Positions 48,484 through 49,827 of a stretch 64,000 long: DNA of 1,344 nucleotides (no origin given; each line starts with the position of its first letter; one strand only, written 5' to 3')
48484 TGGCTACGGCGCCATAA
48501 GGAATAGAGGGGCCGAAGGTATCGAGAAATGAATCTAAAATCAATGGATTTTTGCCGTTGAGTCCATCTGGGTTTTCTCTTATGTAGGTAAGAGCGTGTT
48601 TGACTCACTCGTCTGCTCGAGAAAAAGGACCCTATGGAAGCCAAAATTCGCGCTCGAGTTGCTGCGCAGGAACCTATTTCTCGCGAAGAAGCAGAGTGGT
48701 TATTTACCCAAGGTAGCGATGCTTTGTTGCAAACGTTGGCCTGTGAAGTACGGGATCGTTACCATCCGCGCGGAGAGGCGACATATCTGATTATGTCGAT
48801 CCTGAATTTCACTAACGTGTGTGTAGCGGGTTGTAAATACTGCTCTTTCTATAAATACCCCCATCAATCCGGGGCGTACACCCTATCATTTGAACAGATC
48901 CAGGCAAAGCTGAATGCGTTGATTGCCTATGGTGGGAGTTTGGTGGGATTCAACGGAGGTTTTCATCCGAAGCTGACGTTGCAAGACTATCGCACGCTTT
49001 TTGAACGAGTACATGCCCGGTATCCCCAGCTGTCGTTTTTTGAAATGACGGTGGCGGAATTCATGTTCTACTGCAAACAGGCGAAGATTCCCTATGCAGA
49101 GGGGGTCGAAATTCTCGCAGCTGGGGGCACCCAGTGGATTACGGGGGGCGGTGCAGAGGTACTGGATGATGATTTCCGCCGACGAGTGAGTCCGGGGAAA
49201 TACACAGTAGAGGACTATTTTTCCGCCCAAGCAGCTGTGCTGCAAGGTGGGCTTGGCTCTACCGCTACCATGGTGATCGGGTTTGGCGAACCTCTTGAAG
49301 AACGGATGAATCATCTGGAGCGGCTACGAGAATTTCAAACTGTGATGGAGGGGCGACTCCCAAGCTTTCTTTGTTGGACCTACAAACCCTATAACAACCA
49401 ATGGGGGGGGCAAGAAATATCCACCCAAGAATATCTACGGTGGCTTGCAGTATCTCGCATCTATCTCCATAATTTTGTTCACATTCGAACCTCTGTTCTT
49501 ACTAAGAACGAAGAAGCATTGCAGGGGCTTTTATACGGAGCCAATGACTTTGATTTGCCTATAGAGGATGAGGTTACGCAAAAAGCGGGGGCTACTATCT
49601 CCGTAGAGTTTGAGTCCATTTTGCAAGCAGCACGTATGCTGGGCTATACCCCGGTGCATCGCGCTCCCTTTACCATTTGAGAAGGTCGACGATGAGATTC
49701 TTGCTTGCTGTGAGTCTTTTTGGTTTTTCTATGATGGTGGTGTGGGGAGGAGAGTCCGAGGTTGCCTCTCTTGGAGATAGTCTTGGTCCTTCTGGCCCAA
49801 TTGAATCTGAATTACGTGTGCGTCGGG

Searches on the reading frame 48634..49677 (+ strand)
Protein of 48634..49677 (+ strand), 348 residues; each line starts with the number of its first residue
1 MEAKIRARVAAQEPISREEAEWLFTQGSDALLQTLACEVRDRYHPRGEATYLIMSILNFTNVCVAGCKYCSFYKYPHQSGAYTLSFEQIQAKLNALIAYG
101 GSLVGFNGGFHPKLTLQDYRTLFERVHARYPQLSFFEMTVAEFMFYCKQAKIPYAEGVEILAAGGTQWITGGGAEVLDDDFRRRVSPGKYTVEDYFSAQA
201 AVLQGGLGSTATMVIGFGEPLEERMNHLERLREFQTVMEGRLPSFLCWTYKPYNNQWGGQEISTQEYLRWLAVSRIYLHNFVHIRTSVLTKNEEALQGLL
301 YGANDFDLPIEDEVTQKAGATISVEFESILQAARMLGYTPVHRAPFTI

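Call 4: search_protein_families(library=pfam, proteins=[window:48634-49677:+], max_evalue=1)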
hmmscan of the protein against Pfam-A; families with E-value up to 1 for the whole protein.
window:48634-49677:+ (348 aa): 3 families
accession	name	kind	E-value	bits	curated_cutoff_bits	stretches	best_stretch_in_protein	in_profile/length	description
PF19288.4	CofH_C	-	3.7e-13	49.8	27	1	260-343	27-112/125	CofH/MqnC C-terminal region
PF04055.27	Radical_SAM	-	2.8e-12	47.5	29.5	1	57-231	1-166/166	Radical SAM superfamily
PF13353.11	Fer4_12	-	0.18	12.6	22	0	59-155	11-106/137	4Fe-4S single cluster domain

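Call 5: search_protein_families(library=ncbifam, proteins=[window:48634-49677:+], max_evalue=1)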
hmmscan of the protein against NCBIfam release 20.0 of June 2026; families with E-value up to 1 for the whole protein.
window:48634-49677:+ (348 aa): 21 families
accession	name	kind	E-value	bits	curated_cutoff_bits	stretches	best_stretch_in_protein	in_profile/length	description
TIGR03699.1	menaquin_MqnC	equivalog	2.8e-86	289.5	428.1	1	15-344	3-336/342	cyclic dehypoxanthinyl futalosine synthase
TIGR03700.1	mena_SCO4494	equivalog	1.8e-61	208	434.55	1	5-343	1-344/351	aminofutalosine synthase MqnE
NF006277.0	PRK08445.1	equivalog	5e-59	199.9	576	1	15-343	4-338/348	dehypoxanthine futalosine cyclase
TIGR00423.1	TIGR00423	subfamily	1.2e-56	192.2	260.25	1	50-344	2-304/310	CofH family radical SAM protein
NF005609.0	PRK07360.1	equivalog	7.3e-50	169.8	426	1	5-343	11-361/374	7,8-didemethyl-8-hydroxy-5-deazariboflavin synthase subunit CofH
NF006276.0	PRK08444.1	equivalog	6.6e-43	147.1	560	1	6-343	4-343/353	aminofutalosine synthase MqnE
TIGR03551.1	F420_cofH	equivalog_domain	1.3e-42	145.9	374.1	1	17-343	3-338/345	5-amino-6-(D-ribitylamino)uracil--L-tyrosine 4-hydroxyphenyl transferase CofH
NF006687.0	PRK09234.1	equivalog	4.1e-34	117.8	1018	1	5-322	482-807/849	bifunctional FO biosynthesis protein CofGH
NF004580.0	PRK05926.1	equivalog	8e-27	94.4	583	1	30-308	46-327/370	hypothetical protein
TIGR03550.1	F420_cofG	equivalog_domain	3.1e-07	29.9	213.35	2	57-119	8-70/322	7,8-didemethyl-8-hydroxy-5-deazariboflavin synthase CofG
NF004884.0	PRK06245.1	equivalog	8.7e-07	28.1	209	1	48-102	10-62/340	7,8-didemethyl-8-hydroxy-5-deazariboflavin synthase subunit CofG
TIGR03957.1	rSAM_HmdB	equivalog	1.5e-06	27.7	320.9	1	175-288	151-259/317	5,10-methenyltetrahydromethanopterin hydrogenase cofactor biosynthesis protein HmdB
TIGR03956.1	rSAM_HydE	equivalog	3.9e-06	26.3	254.6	1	9-134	5-130/340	[FeFe] hydrogenase H-cluster radical SAM maturase HydE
TIGR00433.2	bioB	equivalog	0.00049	19.4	225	1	14-71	2-59/307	biotin synthase BioB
TIGR03955.1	rSAM_HydG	equivalog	0.00056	18.4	312.15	1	16-119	48-151/470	[FeFe] hydrogenase H-cluster radical SAM maturase HydG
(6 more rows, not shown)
